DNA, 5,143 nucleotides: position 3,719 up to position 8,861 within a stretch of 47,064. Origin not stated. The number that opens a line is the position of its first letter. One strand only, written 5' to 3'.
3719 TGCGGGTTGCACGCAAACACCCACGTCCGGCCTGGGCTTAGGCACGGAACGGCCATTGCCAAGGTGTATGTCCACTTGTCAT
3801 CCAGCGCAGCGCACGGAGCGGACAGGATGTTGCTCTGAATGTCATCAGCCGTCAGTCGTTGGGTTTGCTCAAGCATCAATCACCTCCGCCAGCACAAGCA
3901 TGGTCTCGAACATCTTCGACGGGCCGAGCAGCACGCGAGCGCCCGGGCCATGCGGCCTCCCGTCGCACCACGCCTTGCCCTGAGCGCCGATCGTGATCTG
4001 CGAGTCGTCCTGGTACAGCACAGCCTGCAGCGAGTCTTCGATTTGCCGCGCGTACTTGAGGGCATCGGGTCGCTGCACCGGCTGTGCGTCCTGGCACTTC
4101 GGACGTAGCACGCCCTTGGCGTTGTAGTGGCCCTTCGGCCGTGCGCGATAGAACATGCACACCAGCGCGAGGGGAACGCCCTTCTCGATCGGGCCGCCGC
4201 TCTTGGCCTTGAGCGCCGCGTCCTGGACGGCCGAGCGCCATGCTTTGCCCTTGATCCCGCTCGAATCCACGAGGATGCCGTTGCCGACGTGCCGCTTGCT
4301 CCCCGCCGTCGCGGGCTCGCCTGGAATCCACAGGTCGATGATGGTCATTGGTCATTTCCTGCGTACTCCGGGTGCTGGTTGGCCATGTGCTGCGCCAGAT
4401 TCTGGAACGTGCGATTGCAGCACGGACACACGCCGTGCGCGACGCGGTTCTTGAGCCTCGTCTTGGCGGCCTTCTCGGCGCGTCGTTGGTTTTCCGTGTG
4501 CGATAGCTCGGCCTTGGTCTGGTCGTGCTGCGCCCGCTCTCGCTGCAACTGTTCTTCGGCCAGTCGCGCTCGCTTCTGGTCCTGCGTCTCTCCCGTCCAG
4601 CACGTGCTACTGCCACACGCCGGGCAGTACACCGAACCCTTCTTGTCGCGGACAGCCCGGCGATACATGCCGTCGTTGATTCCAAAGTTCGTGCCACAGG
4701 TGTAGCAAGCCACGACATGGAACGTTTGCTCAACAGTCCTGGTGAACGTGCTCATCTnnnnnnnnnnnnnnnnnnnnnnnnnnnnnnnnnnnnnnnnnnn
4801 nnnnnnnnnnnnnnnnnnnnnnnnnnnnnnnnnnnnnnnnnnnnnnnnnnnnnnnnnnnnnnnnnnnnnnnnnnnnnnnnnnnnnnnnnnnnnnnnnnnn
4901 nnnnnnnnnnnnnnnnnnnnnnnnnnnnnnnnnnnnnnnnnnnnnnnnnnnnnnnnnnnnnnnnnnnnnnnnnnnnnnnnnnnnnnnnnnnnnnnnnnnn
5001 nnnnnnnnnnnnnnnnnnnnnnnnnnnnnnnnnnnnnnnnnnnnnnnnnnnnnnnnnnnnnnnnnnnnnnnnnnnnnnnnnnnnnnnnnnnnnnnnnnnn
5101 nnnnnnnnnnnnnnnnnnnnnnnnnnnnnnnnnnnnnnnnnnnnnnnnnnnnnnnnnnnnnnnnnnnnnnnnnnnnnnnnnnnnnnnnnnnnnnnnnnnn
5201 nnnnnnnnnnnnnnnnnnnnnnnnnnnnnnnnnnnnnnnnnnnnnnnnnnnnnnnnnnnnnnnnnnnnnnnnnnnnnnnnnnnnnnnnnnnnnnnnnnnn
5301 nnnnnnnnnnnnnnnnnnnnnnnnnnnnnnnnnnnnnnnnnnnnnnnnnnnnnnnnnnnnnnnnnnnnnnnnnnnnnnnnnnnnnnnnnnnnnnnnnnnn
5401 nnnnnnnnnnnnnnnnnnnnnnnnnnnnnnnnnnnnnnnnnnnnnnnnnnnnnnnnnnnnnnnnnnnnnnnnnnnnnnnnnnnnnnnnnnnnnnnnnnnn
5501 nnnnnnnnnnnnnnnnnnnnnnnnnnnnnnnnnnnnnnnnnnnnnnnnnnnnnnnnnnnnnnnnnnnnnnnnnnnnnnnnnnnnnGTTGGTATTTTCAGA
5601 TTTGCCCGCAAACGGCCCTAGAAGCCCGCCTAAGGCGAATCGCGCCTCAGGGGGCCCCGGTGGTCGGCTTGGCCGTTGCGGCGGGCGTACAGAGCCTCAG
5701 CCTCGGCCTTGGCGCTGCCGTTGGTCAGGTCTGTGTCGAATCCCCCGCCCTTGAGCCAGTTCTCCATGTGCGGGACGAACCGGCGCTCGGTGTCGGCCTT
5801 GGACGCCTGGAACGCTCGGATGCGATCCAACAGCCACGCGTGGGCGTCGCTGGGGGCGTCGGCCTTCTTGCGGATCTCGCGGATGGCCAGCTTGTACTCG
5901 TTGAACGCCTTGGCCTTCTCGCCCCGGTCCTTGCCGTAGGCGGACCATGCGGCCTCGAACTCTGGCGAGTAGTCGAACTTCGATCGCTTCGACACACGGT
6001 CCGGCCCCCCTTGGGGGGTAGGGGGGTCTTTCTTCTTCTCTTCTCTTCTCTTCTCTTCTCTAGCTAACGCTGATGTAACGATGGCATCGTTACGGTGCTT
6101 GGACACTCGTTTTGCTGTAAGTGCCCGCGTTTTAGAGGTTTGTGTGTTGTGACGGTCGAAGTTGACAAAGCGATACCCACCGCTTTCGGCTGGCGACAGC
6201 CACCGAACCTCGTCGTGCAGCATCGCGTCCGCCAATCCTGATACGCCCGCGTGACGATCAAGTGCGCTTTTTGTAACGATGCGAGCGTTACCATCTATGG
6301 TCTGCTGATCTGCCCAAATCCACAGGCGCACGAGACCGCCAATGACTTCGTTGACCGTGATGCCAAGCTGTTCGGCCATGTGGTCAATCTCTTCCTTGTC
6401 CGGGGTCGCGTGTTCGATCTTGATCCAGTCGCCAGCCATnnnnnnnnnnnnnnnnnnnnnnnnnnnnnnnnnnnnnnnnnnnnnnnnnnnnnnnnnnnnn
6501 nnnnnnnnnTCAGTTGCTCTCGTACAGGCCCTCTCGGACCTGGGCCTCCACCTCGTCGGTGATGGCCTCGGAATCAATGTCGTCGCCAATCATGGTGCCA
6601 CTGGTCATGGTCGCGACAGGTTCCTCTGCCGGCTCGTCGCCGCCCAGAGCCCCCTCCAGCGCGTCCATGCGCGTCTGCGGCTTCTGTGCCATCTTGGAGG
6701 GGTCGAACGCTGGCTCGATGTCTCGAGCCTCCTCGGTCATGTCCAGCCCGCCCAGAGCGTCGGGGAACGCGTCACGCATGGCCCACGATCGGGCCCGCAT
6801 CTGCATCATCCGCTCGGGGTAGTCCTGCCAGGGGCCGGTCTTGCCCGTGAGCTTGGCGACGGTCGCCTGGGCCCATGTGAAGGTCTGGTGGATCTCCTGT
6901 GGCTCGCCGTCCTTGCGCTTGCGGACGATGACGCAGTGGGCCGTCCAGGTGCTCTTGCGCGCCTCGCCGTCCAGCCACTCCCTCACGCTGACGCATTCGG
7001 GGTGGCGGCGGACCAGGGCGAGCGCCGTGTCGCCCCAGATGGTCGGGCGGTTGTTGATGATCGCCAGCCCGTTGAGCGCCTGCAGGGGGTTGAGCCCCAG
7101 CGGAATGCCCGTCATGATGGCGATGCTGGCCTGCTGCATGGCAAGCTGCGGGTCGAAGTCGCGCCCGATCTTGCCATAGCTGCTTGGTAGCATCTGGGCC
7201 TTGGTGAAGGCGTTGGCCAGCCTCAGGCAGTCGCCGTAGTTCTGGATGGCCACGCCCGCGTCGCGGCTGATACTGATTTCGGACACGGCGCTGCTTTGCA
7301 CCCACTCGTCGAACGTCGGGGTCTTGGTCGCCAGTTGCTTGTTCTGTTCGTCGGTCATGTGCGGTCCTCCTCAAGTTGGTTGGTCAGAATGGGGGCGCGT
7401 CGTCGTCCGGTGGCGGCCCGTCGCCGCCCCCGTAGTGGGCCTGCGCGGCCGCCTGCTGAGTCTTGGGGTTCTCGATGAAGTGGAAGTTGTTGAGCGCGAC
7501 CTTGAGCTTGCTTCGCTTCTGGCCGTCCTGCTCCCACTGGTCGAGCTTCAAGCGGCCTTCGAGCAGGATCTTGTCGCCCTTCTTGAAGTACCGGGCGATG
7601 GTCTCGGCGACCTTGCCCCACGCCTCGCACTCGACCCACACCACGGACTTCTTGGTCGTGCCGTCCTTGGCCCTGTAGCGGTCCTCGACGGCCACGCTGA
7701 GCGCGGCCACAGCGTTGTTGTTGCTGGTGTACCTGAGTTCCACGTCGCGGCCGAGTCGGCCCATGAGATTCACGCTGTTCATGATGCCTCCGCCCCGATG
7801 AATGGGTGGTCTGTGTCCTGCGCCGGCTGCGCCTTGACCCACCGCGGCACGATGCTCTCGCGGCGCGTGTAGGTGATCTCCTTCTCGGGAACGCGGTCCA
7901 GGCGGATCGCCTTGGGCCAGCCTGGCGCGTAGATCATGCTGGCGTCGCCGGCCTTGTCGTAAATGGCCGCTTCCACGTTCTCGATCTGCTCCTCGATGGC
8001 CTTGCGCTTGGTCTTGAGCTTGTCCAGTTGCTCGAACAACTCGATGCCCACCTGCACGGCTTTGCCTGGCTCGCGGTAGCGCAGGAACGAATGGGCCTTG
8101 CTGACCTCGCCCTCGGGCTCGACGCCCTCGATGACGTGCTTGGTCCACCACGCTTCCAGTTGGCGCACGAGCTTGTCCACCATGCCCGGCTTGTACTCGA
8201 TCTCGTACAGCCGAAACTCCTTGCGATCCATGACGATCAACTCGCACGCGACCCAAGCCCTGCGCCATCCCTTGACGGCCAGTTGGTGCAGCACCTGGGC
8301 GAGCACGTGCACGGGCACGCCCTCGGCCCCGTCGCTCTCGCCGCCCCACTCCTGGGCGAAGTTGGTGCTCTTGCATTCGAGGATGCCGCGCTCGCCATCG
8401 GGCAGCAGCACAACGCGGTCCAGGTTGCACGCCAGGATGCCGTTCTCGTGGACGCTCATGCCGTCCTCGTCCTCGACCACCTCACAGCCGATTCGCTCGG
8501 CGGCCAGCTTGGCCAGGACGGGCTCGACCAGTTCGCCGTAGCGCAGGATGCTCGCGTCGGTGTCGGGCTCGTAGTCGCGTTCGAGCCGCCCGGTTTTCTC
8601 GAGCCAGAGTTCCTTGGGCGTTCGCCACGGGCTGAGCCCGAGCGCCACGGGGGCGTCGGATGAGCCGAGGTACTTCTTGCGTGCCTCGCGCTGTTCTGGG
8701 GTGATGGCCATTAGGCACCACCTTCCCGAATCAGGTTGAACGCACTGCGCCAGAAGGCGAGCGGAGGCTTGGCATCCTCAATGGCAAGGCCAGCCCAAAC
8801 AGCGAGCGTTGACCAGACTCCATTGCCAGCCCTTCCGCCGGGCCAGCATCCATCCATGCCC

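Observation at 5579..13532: Invariant 11-mer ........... in front of eight leftward early genes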

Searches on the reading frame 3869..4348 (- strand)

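Call 67: search_protein_families(library=pfam, proteins=[window:3869-4348:-], max_evalue=0.01)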
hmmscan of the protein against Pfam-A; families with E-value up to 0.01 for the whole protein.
window:3869-4348:- (159 aa): 1 family
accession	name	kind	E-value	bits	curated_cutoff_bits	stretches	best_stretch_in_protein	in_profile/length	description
PF05866.16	RusA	-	3.8e-07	31.2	22.8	1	33-119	25-105/124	Endodeoxyribonuclease RusA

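Call 68: search_protein_families(library=phrogs, proteins=[window:3869-4348:-], max_evalue=0.01)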
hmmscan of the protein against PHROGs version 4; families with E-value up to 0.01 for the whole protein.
window:3869-4348:- (159 aa): 2 families
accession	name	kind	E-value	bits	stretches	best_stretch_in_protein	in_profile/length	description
phrog_140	-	DNA, RNA and nucleotide metabolism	1.3e-18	68.5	1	2-131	37-158/219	RusA-like Holliday junction resolvase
phrog_3055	-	DNA, RNA and nucleotide metabolism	6e-08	33.3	1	6-119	69-187/233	RusA-like Holliday junction resolvase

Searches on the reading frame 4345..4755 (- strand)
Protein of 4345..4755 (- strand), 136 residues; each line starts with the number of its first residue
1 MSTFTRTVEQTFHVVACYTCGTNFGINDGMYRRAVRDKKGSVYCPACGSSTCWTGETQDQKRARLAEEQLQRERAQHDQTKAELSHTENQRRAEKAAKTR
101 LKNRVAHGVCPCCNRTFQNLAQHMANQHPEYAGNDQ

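Call 67: search_protein_families(library=pfam, proteins=[window:4345-4755:-], max_evalue=0.01)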
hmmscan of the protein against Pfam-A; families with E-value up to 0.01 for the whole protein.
window:4345-4755:- (136 aa): 5 families
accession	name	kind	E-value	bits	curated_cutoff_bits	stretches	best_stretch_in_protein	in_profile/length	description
PF12572.13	DUF3752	-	0.0018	19.2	23.7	1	47-100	31-83/151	Protein of unknown function (DUF3752)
PF10083.14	DUF2321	-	0.0035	17.4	24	1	15-103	38-128/157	Uncharacterized protein conserved in bacteria (DUF2321)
PF04423.19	Rad50_zn_hook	-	0.0044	17.2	24.3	0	106-118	18-30/52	Rad50 zinc hook motif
PF01485.27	IBR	-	0.009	16.5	24.3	1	4-54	8-54/65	IBR domain, a half RING-finger domain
PF24110.1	DUF7385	-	0.0098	16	28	0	91-121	11-40/72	Family of unknown function (DUF7385)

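Call 68: search_protein_families(library=phrogs, proteins=[window:4345-4755:-], max_evalue=0.01)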
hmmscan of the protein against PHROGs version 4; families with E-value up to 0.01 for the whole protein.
window:4345-4755:- (136 aa): 2 families
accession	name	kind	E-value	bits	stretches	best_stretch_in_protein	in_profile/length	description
phrog_33336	-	unknown function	1e-19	72.2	1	7-132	6-132/136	-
phrog_1257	-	moron, auxiliary metabolic gene and host takeover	0.0034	18.6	0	14-77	31-89/97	ribosome associated inhibitor A; zinc finger domain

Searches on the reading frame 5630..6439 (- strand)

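Call 24: search_protein_families(library=pfam, proteins=[window:5630-6439:-], max_evalue=0.01)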
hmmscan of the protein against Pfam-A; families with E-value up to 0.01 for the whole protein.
window:5630-6439:- (269 aa): 0 families

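Call 68: search_protein_families(library=phrogs, proteins=[window:5630-6439:-], max_evalue=0.01)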
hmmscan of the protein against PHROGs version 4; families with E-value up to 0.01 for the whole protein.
window:5630-6439:- (269 aa): 7 families
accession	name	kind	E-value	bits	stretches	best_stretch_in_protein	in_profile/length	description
phrog_2509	-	DNA, RNA and nucleotide metabolism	1.6e-47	163.4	1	1-183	1-192/277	replication initiation protein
phrog_9474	-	DNA, RNA and nucleotide metabolism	6e-32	112.3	1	3-247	1-258/288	replication initiation protein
phrog_3926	-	DNA, RNA and nucleotide metabolism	3e-06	28.1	1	4-149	5-134/312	replication initiation protein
phrog_270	-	DNA, RNA and nucleotide metabolism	7.7e-06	26.5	1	137-243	139-255/383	replication initiation protein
phrog_9327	-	DNA, RNA and nucleotide metabolism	9.7e-05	23.1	1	100-231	116-235/276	primosomal protein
phrog_10293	-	unknown function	0.00016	22.4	1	158-247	14-95/185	-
phrog_26426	-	DNA, RNA and nucleotide metabolism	0.00039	21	1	115-187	101-173/272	replication protein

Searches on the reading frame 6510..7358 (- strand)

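Call 13: search_protein_families(library=phrogs, proteins=[window:6510-7358:-], max_evalue=0.001)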
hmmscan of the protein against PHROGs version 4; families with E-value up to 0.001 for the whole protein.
window:6510-7358:- (282 aa): 4 families
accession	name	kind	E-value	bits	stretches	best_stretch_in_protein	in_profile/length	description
phrog_561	-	DNA, RNA and nucleotide metabolism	7.9e-26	92.5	1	34-260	295-526/633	RecT-like ssDNA annealing protein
phrog_4171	-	DNA, RNA and nucleotide metabolism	9.7e-11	42.9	1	38-239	37-239/392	RecT-like ssDNA annealing protein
phrog_10056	-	DNA, RNA and nucleotide metabolism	3e-06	27.9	1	141-232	121-206/302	RecT-like ssDNA annealing protein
phrog_252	-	DNA, RNA and nucleotide metabolism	4.3e-05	24.2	1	171-219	142-188/263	Bet-like ssDNA annealing protein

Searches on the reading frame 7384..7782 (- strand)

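Call 24: search_protein_families(library=pfam, proteins=[window:7384-7782:-], max_evalue=0.01)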
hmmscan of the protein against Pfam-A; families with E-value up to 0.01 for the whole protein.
window:7384-7782:- (132 aa): 1 family
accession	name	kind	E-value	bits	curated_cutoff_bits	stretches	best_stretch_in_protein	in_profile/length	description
PF00436.31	SSB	-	1.5e-29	102.5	26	1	1-102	1-103/104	Single-strand binding protein family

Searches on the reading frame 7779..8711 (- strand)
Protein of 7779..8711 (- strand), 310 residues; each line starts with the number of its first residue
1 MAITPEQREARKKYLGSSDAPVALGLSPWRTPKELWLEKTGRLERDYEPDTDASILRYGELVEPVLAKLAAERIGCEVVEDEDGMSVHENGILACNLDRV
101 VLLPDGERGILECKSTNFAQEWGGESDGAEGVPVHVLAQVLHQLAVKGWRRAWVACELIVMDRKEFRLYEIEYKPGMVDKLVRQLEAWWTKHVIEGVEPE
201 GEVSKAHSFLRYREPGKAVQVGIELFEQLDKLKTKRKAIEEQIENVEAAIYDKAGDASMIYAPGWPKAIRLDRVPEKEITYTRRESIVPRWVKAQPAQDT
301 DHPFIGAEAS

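Call 13: search_protein_families(library=phrogs, proteins=[window:7779-8711:-], max_evalue=0.001)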
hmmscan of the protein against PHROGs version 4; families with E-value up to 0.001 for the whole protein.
window:7779-8711:- (310 aa): 1 family
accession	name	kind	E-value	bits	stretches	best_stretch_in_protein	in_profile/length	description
phrog_434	-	DNA, RNA and nucleotide metabolism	7.9e-58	197.4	1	4-270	57-322/372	RecE-like recombination exonuclease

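Call 17: find_related_loci(query=window:7779-8711:-, collection=viral_contigs, flank=10000)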
Query window:7779-8711:- (310 aa) in viral_contigs; peptide patterns used: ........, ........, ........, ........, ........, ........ (x = any residue, [..] = any of these).
37 stretches matched a pattern, but none encodes a relative of the query by tblastn (E <= 1e-3).

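Call 25: find_homologous_proteins(query=window:7779-8711:-, max_evalue=1e-10)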
Query window:7779-8711:- (310 aa): 461 proteins with E <= 1e-10 among 3742 candidates; the best 120 are listed.
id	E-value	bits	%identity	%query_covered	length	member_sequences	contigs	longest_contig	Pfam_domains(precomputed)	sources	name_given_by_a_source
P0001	2.5e-191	653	92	100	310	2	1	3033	PF09588.17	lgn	-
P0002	8.0e-43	165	38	93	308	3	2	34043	PF09588.17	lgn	-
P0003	2.8e-38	150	40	82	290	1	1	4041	PF09588.17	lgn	-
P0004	4.5e-36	143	38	83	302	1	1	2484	PF09588.17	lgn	-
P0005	5.2e-35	139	39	73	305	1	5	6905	PF09588.17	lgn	-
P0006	6.8e-28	116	34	85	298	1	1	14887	PF09588.17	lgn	-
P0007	3.5e-27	113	35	74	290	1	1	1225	PF09588.17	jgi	jgi:putative phage-type endonuclease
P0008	7.2e-27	112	34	93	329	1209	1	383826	PF09588.17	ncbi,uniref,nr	ncbi:YqaJ viral recombinase family nuclease [Aeromonas sp. QDB20]|uniref:YqaJ viral recombinase fami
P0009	1.1e-26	112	36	82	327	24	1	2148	PF09588.17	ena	-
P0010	2.9e-26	110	35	71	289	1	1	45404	PF09588.17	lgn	-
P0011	3.9e-26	110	35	82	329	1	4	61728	PF09588.17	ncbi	ncbi:YqaJ viral recombinase family protein [Aeromonas media]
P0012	4.6e-26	110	33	80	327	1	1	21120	PF09588.17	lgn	-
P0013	6.9e-26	109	34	82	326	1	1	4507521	PF09588.17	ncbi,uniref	ncbi:putative phage-type endonuclease [Aeromonas sp. DSM 116730]|uniref:YqaJ viral recombinase famil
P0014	1.2e-25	108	34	90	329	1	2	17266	PF09588.17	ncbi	ncbi:YqaJ viral recombinase family nuclease [Aeromonas veronii]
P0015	2.9e-25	107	36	91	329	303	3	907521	PF09588.17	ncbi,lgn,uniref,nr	ncbi:lambda-exonuclease family protein [Aeromonas veronii]|uniref:YqaJ viral recombinase family nucl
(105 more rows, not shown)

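Call 26: find_encoding_contigs(protein=P0001, flank=10000)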
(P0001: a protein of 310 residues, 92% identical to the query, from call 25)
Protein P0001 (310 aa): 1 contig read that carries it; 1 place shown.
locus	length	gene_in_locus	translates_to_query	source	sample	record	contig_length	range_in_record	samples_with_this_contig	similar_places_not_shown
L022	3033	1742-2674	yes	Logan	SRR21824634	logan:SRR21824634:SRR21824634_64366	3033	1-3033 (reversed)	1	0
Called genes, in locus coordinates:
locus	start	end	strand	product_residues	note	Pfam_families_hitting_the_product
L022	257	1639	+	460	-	-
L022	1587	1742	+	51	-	-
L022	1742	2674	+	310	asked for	PF09588:YqaJ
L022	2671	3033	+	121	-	?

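Call 27: find_encoding_contigs(protein=P0002, flank=10000)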
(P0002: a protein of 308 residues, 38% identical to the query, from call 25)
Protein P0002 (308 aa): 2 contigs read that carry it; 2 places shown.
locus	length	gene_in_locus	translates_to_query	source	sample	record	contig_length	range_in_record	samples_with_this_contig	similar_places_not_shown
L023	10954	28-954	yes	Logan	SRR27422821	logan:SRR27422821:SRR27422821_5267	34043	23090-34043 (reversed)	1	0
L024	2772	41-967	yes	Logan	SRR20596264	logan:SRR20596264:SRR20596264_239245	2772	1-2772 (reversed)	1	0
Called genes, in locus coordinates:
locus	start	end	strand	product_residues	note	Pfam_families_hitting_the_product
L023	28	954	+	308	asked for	PF09588:YqaJ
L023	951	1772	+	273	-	PF03837:RecT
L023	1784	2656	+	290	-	-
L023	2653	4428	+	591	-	PF00270:DEAD, PF04851:ResIII, PF18766:SWI2_SNF2, PF00271:Helicase_C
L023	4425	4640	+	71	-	-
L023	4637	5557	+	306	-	-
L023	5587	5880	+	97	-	PF08299:Bac_DnaA_C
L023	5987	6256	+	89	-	-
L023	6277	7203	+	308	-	-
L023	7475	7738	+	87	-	-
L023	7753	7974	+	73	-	-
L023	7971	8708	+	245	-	-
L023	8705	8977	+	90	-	-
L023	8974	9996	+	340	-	PF02086:MethyltransfD12 (faint)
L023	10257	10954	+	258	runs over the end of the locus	-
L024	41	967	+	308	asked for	PF09588:YqaJ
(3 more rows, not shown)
